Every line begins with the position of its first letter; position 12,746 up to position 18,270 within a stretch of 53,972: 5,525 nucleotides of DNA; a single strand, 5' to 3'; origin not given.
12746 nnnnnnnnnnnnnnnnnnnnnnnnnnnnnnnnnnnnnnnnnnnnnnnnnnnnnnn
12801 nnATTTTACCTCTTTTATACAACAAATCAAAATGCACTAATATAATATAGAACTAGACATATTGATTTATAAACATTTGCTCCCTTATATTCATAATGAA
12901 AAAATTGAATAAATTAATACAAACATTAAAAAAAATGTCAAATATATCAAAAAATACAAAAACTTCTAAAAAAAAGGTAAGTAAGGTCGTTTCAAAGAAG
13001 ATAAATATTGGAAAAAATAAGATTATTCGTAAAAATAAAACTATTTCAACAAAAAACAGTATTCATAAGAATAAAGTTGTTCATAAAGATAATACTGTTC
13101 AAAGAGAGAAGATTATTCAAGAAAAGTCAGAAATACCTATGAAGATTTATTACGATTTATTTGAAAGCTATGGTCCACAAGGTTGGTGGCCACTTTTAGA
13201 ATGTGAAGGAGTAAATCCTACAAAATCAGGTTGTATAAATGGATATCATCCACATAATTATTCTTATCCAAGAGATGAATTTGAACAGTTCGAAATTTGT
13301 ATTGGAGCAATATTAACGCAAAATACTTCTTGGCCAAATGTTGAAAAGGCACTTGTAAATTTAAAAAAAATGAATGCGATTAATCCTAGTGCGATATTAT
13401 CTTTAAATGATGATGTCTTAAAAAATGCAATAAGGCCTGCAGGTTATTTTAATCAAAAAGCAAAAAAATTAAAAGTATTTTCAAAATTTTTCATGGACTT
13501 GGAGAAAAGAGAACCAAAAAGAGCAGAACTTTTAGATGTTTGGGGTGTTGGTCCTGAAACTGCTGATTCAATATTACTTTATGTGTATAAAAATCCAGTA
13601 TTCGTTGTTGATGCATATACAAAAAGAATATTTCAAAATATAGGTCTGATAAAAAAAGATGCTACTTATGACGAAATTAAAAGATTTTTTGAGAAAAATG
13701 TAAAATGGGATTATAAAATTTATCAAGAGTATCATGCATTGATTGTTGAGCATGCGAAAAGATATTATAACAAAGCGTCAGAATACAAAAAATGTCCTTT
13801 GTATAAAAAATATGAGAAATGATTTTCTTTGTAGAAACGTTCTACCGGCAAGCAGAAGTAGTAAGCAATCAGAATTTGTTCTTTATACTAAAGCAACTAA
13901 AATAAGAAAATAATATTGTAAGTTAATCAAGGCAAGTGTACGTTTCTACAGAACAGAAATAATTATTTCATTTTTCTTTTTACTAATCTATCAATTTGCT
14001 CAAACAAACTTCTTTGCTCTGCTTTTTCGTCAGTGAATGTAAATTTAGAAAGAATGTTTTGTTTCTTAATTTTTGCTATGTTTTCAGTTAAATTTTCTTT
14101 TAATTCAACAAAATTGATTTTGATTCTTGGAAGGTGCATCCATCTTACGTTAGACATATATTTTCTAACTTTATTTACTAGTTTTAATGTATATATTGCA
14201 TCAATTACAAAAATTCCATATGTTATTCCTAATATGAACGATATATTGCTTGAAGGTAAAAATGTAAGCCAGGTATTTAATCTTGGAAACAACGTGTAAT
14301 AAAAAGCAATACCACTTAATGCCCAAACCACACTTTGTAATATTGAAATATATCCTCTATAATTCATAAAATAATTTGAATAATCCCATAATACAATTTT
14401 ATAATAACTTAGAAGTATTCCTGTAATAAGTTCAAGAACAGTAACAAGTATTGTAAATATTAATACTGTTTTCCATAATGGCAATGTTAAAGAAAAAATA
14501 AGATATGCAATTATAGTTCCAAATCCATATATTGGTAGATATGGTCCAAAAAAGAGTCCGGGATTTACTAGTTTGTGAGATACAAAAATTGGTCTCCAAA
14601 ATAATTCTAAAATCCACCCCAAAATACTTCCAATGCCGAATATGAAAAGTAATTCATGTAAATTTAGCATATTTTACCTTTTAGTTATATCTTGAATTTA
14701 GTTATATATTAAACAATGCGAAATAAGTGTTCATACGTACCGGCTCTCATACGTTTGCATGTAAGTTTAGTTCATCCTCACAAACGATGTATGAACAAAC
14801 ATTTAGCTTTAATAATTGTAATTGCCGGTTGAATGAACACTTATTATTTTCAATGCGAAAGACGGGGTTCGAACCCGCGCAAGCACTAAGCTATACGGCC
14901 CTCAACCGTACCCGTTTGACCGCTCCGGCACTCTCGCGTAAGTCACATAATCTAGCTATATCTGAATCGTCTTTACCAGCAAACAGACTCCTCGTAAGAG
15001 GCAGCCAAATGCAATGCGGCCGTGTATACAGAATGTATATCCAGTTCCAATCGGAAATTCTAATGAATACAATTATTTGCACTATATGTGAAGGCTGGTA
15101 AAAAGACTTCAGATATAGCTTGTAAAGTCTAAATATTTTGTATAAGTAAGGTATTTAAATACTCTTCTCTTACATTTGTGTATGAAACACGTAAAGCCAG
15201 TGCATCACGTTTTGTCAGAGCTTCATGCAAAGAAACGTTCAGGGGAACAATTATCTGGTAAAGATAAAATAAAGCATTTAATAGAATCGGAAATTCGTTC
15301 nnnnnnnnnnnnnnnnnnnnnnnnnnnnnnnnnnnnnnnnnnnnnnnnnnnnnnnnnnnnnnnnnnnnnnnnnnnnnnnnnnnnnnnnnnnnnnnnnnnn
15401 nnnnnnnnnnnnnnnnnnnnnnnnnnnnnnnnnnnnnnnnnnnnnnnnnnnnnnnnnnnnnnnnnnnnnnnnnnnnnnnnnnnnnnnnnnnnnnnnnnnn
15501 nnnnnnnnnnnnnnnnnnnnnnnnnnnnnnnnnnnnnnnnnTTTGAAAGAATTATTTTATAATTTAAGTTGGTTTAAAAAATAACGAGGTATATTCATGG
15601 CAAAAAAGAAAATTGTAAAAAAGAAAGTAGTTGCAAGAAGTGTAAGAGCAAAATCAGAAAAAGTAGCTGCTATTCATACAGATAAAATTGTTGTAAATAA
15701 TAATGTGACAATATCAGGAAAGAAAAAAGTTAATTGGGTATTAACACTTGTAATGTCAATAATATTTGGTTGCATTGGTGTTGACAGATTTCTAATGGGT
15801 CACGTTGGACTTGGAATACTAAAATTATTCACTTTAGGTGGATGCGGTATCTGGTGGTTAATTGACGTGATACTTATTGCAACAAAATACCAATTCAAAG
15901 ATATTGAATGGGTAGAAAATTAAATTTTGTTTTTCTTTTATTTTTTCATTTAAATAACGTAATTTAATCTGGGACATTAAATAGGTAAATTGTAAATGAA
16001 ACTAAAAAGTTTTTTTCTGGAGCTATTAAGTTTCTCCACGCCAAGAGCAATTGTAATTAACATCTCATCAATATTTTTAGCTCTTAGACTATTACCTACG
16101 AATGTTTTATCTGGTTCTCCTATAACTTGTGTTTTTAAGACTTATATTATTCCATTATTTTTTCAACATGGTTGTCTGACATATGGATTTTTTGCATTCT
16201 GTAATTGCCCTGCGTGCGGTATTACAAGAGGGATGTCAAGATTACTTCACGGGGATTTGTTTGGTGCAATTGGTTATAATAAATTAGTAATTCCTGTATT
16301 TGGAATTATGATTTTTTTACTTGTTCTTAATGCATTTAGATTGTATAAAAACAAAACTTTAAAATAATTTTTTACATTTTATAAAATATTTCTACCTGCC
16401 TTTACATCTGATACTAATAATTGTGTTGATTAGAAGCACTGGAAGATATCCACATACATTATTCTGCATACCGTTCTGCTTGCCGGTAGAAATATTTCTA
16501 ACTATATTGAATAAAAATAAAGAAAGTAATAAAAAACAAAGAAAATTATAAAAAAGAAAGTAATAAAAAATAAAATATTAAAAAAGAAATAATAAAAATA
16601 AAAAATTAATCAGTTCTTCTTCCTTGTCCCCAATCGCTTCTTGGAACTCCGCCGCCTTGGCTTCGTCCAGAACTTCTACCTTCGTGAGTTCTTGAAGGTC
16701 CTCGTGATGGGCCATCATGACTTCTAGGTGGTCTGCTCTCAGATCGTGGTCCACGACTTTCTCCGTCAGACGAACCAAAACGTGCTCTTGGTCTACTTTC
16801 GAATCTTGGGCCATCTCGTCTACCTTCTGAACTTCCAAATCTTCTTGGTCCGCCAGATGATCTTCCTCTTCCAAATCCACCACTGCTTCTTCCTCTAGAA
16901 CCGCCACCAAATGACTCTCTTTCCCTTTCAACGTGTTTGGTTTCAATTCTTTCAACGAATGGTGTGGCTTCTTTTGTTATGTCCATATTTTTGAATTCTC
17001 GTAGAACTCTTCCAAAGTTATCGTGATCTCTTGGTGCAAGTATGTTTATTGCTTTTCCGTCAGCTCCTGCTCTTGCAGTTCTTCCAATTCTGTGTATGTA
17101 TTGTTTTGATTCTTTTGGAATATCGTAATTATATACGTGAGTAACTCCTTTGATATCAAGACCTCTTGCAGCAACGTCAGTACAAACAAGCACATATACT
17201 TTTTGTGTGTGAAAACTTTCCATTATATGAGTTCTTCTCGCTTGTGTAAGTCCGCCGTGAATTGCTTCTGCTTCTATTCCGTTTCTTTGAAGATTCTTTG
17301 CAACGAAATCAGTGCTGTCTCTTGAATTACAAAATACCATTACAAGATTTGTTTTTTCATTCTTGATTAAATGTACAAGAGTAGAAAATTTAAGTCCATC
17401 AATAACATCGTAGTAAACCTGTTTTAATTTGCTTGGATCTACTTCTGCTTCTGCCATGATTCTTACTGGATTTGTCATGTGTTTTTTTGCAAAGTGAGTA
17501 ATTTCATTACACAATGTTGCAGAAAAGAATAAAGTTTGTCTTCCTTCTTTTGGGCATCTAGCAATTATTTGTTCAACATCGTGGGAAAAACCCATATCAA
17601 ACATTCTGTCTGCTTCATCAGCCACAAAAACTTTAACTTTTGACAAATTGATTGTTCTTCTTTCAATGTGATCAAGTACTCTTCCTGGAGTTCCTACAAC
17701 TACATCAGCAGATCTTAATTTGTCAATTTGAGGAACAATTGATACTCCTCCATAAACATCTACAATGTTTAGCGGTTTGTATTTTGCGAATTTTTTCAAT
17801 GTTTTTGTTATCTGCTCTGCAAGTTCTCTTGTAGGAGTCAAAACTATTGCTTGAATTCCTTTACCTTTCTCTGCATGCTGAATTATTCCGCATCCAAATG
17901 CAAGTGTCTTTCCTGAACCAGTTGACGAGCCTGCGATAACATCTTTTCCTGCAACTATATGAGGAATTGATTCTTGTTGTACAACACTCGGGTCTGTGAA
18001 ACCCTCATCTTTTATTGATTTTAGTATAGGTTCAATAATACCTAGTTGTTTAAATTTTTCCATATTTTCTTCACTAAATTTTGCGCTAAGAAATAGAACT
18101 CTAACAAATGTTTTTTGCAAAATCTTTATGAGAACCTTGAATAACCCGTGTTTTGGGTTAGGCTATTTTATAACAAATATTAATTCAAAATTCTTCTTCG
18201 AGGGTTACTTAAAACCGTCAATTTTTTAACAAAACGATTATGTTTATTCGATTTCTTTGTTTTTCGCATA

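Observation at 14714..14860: Type B copies carry 7-bp target-site duplications; one duplicated the 3' end of tRNA-Leu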

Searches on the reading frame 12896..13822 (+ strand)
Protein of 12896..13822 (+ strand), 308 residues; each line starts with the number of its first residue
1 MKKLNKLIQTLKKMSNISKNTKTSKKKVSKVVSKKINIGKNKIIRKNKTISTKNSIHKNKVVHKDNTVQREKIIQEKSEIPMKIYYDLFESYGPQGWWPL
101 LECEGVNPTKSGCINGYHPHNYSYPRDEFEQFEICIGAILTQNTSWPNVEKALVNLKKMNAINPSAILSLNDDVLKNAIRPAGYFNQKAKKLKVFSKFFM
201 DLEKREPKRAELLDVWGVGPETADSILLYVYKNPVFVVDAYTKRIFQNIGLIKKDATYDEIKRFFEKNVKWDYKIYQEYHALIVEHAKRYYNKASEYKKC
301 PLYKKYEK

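Call 8: search_protein_families(library=pfam, proteins=[window:12896-13822:+])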
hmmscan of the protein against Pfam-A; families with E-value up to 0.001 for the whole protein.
window:12896-13822:+ (308 aa): 2 families
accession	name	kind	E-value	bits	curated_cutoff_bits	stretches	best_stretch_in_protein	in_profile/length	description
PF00730.31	HhH-GPD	-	2e-19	70.3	26.2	1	136-269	1-106/108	HhH-GPD superfamily base excision DNA repair protein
PF00633.29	HHH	-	0.00016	21.8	24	1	206-229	7-30/30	Helix-hairpin-helix motif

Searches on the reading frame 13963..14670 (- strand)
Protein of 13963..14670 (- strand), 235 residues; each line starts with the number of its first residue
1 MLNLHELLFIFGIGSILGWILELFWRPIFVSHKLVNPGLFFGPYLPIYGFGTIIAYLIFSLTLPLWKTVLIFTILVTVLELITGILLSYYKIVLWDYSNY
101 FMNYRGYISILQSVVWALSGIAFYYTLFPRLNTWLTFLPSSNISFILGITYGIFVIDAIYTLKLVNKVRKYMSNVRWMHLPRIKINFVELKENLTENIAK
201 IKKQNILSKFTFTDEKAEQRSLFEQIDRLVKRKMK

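Call 8: search_protein_families(library=pfam, proteins=[window:13963-14670:-])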
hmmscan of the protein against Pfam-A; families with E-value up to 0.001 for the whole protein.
window:13963-14670:- (235 aa): 1 family
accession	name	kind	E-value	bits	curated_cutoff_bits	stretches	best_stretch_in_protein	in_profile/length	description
PF06541.16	ABC_trans_CmpB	-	7.7e-32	111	25.9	1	9-161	1-150/151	Putative ABC-transporter type IV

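Call 14: find_encoding_contigs(protein=window:13963-14670:-, flank=10000, max_places=10)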
Protein window:13963-14670:- (235 aa): 2 contigs read that carry it; 2 places shown.
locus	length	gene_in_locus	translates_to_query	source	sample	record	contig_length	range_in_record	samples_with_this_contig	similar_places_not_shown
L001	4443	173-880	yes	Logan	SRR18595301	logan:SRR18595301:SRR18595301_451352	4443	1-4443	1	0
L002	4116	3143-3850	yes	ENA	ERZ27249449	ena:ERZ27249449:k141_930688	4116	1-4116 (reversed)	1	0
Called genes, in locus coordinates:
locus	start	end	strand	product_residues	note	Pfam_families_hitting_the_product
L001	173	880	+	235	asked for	PF06541:ABC_trans_CmpB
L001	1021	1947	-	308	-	PF00730:HhH-GPD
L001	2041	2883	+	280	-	-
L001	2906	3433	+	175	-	-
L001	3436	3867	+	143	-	PF01252:Peptidase_A8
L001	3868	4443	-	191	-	?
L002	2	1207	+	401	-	?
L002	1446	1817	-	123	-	PF10825:DUF2752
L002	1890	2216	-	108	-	PF05154:TM2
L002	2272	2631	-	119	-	-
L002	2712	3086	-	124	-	-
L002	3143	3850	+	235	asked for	PF06541:ABC_trans_CmpB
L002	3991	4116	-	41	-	?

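Call 20: find_homologous_proteins(query=window:13963-14670:-, max_evalue=1e-20)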
Query window:13963-14670:- (235 aa): 5 proteins with E <= 1e-20 among 550 candidates.
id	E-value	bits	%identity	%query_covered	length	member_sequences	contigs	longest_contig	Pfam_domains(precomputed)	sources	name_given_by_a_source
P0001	9.3e-148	509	100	100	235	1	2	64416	PF06541.17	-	-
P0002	7.7e-86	306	59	100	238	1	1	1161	PF06541.17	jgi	jgi:uncharacterized membrane protein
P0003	3.7e-34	137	41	92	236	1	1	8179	PF06541.17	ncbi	-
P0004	1.1e-31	129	41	92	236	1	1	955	PF06541.17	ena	-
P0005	1.1e-31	129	41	92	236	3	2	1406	PF06541.17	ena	-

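Call 48: find_encoding_contigs(protein=P0002, flank=10000, max_places=10)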
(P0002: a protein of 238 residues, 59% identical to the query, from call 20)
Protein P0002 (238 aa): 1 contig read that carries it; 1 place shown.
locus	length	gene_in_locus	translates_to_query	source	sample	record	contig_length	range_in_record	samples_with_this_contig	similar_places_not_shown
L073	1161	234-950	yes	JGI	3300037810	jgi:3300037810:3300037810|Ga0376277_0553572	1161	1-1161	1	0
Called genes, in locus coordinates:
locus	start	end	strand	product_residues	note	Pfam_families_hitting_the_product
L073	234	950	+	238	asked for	PF06541:ABC_trans_CmpB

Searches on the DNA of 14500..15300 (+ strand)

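Call 9: search_dna_similar(query=window:14700-14870:+, collection=phages, mode=distant)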
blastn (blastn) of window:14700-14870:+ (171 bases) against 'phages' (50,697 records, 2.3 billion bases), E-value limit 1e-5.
No match.

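Call 12: search_rna_families(source=window, start=14500, end=15300, threshold=evalue, max_evalue=1, show_alignments=2)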
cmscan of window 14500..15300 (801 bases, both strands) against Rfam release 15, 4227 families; matches with E-value up to 1: 1.
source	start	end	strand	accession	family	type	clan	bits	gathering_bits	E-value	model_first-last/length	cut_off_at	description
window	14854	14937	-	RF00005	tRNA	Gene; tRNA;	CL00001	46.7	29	1e-08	1-71/71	no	tRNA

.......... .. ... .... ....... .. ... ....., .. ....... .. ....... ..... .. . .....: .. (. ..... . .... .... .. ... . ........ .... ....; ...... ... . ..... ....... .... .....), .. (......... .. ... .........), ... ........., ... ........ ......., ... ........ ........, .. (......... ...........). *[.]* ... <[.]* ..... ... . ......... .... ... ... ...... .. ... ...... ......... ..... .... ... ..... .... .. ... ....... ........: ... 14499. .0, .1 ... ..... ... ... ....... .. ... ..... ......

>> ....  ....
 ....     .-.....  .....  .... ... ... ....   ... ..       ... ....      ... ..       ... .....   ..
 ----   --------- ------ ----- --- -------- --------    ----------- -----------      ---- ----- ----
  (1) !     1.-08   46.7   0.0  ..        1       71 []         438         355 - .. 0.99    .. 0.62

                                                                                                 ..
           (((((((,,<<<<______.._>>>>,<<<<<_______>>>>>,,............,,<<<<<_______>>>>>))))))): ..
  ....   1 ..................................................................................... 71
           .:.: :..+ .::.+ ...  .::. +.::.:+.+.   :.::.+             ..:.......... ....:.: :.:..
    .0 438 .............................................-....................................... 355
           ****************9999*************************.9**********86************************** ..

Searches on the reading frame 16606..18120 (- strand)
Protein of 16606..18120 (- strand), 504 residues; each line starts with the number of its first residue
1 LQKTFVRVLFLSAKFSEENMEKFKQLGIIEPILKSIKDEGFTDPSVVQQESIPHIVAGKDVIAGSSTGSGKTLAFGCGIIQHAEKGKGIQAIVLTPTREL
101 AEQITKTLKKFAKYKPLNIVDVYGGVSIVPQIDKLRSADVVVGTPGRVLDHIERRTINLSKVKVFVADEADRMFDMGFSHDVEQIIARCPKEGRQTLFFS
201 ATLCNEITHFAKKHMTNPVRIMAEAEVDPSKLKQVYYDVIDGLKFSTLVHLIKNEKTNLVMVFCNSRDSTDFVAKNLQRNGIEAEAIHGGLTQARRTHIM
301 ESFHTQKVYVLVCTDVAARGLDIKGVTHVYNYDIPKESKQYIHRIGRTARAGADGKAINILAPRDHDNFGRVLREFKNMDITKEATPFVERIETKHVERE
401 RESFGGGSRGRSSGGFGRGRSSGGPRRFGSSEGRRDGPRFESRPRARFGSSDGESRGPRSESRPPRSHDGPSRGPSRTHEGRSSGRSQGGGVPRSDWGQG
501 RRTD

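Call 8: search_protein_families(library=pfam, proteins=[window:16606-18120:-])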
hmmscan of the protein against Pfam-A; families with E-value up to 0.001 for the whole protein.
window:16606-18120:- (504 aa): 3 families
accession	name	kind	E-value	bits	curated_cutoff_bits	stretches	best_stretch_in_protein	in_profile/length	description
PF00270.35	DEAD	-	2.6e-47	161.1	26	1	47-206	3-163/167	DEAD/DEAH box helicase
PF00271.37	Helicase_C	-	1.7e-33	115.6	23.5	1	244-352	2-110/110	Helicase conserved C-terminal domain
PF04851.21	ResIII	-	1.2e-09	38.7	22.5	1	58-202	23-161/164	Type III restriction enzyme, res subunit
